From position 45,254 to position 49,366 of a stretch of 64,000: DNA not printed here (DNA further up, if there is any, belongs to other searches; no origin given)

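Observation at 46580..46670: PolC lacks its 3'-5' proofreading exonuclease domain through a clean in-frame absence inside the PHP domain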

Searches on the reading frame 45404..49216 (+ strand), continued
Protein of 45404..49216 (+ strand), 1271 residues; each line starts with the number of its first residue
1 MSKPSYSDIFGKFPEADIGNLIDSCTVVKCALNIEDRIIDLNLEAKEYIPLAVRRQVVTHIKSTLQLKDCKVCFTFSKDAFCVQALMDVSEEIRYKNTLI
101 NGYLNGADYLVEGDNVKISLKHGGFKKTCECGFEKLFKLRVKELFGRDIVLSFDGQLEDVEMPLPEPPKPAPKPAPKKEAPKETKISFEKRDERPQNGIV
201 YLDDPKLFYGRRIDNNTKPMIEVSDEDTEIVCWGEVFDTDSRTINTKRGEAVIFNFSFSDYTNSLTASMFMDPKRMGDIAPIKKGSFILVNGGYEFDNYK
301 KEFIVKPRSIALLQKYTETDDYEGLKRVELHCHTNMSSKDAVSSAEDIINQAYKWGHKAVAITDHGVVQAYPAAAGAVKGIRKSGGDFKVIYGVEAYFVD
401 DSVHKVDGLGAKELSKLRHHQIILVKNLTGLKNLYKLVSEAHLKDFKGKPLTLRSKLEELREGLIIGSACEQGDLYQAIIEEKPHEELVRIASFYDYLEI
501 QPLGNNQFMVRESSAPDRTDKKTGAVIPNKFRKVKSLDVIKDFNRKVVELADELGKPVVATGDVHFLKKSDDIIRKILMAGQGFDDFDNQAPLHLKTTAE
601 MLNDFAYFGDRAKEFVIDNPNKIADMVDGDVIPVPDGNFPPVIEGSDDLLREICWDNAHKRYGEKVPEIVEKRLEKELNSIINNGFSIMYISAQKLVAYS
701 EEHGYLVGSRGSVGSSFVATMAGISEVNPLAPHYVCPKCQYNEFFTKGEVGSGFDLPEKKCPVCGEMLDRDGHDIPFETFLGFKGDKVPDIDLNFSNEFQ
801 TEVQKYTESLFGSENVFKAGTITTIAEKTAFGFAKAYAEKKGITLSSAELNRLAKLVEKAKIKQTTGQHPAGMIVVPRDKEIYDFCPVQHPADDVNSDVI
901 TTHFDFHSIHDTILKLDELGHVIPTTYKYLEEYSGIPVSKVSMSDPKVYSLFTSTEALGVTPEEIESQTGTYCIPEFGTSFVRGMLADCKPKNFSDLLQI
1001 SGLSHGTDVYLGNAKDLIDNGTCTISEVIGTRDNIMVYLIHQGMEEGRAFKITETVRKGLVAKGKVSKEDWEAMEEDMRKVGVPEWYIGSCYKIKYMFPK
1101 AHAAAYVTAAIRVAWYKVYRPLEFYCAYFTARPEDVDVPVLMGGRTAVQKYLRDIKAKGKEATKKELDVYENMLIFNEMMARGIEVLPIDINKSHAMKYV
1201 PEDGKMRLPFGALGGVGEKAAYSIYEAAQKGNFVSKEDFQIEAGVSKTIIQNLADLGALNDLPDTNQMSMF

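Call 32: search_protein_representatives(protein=window:45617-49216:+)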
Query: 1200 residues. Proteins with E-value up to 0.001 (for the whole library): 15210; up to 1e-10: 7971; up to 1e-30: 1823. The best 150 are listed.
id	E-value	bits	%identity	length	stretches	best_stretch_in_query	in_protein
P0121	0.0e+00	1709.1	65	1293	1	17-1200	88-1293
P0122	0.0e+00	1295.5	55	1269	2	130-1200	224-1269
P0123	0.0e+00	1162.9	52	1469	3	343-1200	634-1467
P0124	0.0e+00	1144.4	53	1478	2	343-1200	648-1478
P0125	0.0e+00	1144.0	62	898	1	334-1200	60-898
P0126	0.0e+00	1134.8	49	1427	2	346-1200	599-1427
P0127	0.0e+00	1114.8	51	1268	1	89-1200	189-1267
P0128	0.0e+00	1103.8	55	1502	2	343-1200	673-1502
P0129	0.0e+00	1071.3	49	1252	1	32-1197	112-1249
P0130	0.0e+00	1040.9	51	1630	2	331-1200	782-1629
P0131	0.0e+00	1034.7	51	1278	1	141-1200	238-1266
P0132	0.0e+00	1032.3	49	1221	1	113-1200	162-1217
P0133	0.0e+00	1020.6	45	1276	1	20-1200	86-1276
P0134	0.0e+00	1015.7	50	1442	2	346-1200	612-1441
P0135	0.0e+00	1012.8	50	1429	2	347-1199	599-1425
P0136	3.4e-298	1008.7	48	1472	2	330-1200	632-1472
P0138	6.9e-294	994.5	50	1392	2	345-1200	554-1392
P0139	9.8e-293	990.6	48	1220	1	133-1200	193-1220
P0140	1.0e-292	990.6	47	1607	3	344-1200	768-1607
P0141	1.3e-290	983.6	49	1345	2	345-1200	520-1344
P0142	5.6e-289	978.2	50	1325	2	345-1200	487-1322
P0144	7.5e-281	951.3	47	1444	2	347-1200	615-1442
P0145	1.3e-279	947.2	46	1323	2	343-1200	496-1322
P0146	3.1e-277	939.3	52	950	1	347-1200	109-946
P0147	5.0e-277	938.6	46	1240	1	138-1200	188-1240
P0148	1.4e-275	933.8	49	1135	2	316-1200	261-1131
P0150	7.2e-275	931.5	47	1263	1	125-1200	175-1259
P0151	4.1e-274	929.0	48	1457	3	347-1200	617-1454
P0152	8.5e-272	921.3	48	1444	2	348-1198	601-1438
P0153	1.1e-268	911.0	48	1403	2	348-1200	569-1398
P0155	4.6e-264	895.7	48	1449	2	351-1200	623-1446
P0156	5.1e-262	888.9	46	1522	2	347-1200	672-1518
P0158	7.8e-261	885.0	45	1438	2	348-1200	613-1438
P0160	1.1e-257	874.5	51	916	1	347-1200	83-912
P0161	6.7e-257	872.0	46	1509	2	336-1200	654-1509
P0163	4.2e-256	869.3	45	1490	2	348-1200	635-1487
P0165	2.9e-255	866.5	46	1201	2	680-1200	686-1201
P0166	6.1e-255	865.5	45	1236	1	91-1200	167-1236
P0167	9.2e-255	864.9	47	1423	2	348-1200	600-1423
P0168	1.1e-253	861.3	44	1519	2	345-1200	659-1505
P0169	1.2e-253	861.2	45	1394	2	342-1200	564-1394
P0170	1.4e-253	861.0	46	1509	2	346-1200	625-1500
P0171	3.6e-253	859.6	45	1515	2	344-1200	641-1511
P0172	5.5e-253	859.0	46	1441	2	347-1200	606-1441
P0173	1.4e-252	857.7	52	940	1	344-1200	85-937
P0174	1.6e-252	857.4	45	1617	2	348-1200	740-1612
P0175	2.6e-252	856.8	47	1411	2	347-1200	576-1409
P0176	2.3e-251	853.6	44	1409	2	344-1200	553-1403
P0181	1.5e-246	837.7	45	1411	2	339-1200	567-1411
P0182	1.7e-246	837.5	43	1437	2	348-1200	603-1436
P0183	4.6e-246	836.1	44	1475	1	116-1200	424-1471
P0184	6.4e-246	835.6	46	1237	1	180-1200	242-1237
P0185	6.9e-246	835.5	45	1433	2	348-1200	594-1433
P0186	6.9e-246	835.5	44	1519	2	346-1200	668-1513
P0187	2.3e-244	830.5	45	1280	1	138-1200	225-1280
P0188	2.5e-244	830.3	45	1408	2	342-1200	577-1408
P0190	1.4e-243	827.8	44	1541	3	597-1200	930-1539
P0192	3.4e-243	826.6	43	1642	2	348-1200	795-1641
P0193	1.5e-242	824.5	47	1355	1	209-1200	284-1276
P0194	4.9e-242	822.7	44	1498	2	344-1200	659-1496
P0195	1.4e-241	821.2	46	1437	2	349-1200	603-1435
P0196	2.3e-241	820.5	43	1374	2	346-1200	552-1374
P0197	7.4e-241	818.8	44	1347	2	350-1200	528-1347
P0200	3.7e-239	813.2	43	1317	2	347-1200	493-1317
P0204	3.0e-238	810.2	46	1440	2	348-1200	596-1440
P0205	2.0e-236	804.2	43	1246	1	158-1200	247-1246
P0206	3.2e-236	803.5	43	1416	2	351-1200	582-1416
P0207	9.1e-236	802.0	44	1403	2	347-1200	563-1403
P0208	7.6e-235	798.9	42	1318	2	348-1200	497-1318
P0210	2.8e-234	797.0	46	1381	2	352-1200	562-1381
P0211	5.2e-233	792.8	42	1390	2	348-1200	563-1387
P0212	9.1e-233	792.0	45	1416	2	343-1200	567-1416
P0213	9.4e-233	792.0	45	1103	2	332-1200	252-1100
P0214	1.2e-231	788.4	43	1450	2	340-1200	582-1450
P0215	1.2e-231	788.3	44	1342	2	347-1200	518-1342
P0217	3.0e-231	787.0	45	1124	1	184-1200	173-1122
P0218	4.9e-231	786.3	43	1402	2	349-1200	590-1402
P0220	3.9e-228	776.7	44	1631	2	347-1200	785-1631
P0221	5.2e-228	776.3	44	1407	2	344-1200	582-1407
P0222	2.4e-227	774.1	42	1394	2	347-1200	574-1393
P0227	1.6e-225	768.0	43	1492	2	344-1200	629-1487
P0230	1.4e-224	765.0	45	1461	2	325-1200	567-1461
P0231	9.6e-224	762.1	43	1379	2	343-1200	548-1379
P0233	3.1e-223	760.5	42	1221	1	174-1200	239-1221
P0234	1.0e-222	758.7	41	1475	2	348-1200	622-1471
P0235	1.1e-222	758.6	45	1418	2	344-1200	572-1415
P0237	1.2e-221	755.2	45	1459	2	348-1200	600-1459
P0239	1.3e-220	751.8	45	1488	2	347-1200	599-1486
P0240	2.4e-220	750.9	43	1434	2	344-1200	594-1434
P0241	3.1e-220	750.5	42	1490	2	345-1200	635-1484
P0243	6.8e-220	749.4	42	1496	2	344-1200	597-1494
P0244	1.5e-219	748.3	49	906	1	343-1200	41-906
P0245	1.4e-218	745.0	43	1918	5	764-1200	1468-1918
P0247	9.1e-218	742.4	42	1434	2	347-1200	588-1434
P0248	8.5e-217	739.1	41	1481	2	348-1200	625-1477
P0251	6.7e-215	732.9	41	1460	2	347-1200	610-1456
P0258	1.9e-212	724.8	42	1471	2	348-1200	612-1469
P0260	1.8e-211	721.5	42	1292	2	350-1200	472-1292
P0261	2.4e-211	721.1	42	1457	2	348-1200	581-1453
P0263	5.1e-211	720.0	39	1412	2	343-1200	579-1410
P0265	3.0e-210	717.5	43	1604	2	347-1200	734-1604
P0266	3.4e-210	717.3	41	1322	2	352-1200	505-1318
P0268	8.0e-209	712.7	43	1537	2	347-1200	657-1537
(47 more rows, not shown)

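Call 44: list_cluster_members(proteins=[P0121, P0122, P0127, P0131, P0132, P0133, P0139, P0166, P0184, P0217])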
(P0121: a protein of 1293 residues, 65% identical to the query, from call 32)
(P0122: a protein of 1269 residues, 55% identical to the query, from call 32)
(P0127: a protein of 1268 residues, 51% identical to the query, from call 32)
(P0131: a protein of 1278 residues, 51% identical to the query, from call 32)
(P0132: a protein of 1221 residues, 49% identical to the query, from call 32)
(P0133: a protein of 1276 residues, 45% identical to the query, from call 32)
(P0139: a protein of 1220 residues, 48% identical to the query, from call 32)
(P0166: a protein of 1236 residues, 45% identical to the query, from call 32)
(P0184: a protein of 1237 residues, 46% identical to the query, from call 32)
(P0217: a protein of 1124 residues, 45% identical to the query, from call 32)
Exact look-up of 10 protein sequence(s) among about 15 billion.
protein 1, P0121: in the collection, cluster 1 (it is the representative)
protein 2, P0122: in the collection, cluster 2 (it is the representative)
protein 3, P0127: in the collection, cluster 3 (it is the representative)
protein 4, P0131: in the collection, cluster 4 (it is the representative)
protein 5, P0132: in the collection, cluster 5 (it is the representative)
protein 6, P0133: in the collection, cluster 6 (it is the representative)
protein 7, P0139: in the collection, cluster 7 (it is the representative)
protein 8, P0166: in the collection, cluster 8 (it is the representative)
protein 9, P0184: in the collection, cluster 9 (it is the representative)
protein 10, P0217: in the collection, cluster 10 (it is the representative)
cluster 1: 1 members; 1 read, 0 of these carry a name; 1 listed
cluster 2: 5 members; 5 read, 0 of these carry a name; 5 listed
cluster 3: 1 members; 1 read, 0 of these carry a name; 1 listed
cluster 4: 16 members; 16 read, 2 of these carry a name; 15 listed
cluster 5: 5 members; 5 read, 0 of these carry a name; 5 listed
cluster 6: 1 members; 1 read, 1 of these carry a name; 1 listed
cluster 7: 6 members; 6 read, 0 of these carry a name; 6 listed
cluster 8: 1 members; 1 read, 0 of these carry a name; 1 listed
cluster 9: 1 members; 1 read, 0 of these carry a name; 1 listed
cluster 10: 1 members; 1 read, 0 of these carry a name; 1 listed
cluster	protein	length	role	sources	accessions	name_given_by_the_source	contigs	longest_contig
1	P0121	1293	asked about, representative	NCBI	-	-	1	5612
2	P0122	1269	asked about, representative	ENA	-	-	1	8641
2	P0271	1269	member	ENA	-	-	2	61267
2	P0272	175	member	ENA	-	-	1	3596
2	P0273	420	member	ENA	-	-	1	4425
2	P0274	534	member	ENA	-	-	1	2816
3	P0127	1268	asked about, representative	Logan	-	-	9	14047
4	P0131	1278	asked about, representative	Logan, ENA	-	-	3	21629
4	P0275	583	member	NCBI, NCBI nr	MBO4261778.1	MAG: PolC-type DNA polymerase III, partial [Clostridia bacterium] | PolC-type DNA polymerase III [Clostridia bacterium]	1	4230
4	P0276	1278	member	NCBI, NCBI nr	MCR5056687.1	MAG: PolC-type DNA polymerase III [Clostridia bacterium] | PolC-type DNA polymerase III [Clostridia bacterium]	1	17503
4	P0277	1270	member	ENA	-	-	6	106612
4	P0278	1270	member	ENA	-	-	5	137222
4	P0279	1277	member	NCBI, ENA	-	-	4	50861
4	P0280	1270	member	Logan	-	-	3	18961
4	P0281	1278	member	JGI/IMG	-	-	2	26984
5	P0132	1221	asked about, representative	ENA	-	-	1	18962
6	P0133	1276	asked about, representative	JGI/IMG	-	DNA polymerase III alpha chain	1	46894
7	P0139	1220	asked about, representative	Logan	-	-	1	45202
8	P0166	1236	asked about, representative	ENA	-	-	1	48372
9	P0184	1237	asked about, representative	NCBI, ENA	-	-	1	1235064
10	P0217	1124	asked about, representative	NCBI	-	-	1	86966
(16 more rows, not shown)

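Call 45: list_cluster_members(proteins=[P0123, P0124, P0126, P0128, P0134, P0141, P0145, P0153, P0168, P0176])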
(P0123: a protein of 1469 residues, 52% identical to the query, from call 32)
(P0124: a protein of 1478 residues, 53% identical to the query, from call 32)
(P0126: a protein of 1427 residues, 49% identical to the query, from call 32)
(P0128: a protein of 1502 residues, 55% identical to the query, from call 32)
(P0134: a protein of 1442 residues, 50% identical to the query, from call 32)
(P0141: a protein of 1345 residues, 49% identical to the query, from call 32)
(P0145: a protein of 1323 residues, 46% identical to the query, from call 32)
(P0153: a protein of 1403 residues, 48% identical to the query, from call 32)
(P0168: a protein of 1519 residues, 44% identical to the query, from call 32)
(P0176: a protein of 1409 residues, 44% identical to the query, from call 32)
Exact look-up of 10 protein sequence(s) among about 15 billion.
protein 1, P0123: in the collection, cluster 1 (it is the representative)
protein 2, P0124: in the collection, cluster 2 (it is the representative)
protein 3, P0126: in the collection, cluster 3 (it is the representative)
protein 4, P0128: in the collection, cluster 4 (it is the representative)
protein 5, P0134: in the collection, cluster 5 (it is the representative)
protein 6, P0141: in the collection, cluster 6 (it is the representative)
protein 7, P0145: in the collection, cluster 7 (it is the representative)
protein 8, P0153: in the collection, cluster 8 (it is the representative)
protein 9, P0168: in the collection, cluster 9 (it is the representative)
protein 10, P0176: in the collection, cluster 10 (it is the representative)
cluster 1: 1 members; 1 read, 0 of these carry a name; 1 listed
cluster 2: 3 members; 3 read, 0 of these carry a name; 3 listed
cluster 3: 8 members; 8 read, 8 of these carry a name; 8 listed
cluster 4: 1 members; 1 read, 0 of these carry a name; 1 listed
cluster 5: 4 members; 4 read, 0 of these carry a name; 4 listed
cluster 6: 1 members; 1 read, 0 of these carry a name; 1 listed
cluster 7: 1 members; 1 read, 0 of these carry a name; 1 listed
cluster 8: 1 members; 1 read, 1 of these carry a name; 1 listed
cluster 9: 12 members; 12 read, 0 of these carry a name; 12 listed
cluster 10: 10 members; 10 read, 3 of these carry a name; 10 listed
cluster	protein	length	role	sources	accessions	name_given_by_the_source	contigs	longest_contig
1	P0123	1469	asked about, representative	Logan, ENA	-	-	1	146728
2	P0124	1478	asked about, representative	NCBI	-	-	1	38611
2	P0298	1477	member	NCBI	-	-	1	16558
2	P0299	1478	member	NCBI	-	-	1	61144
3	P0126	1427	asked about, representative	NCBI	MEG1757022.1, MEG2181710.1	MAG: PolC-type DNA polymerase III [Oscillospiraceae bacterium]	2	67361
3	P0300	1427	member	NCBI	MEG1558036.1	MAG: PolC-type DNA polymerase III [Oscillospiraceae bacterium]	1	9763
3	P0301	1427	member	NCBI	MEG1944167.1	MAG: PolC-type DNA polymerase III [Oscillospiraceae bacterium]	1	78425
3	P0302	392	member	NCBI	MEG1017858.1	MAG: PolC-type DNA polymerase III, partial [Oscillospiraceae bacterium]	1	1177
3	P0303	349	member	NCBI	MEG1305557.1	MAG: PolC-type DNA polymerase III, partial [Oscillospiraceae bacterium]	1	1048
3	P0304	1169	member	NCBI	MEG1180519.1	MAG: PolC-type DNA polymerase III, partial [Oscillospiraceae bacterium]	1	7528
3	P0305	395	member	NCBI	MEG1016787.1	MAG: PHP domain-containing protein, partial [Oscillospiraceae bacterium]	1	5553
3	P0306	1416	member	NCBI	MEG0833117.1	MAG: PolC-type DNA polymerase III [Oscillospiraceae bacterium]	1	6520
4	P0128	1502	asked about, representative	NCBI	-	-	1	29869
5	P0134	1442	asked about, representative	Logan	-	-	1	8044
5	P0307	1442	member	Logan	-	-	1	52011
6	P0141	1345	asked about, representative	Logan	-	-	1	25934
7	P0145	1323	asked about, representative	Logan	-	-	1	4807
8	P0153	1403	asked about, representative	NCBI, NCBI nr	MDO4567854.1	MAG: PolC-type DNA polymerase III [Clostridia bacterium] | PolC-type DNA polymerase III [Clostridia bacterium]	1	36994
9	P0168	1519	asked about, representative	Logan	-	-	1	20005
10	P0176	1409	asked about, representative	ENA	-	-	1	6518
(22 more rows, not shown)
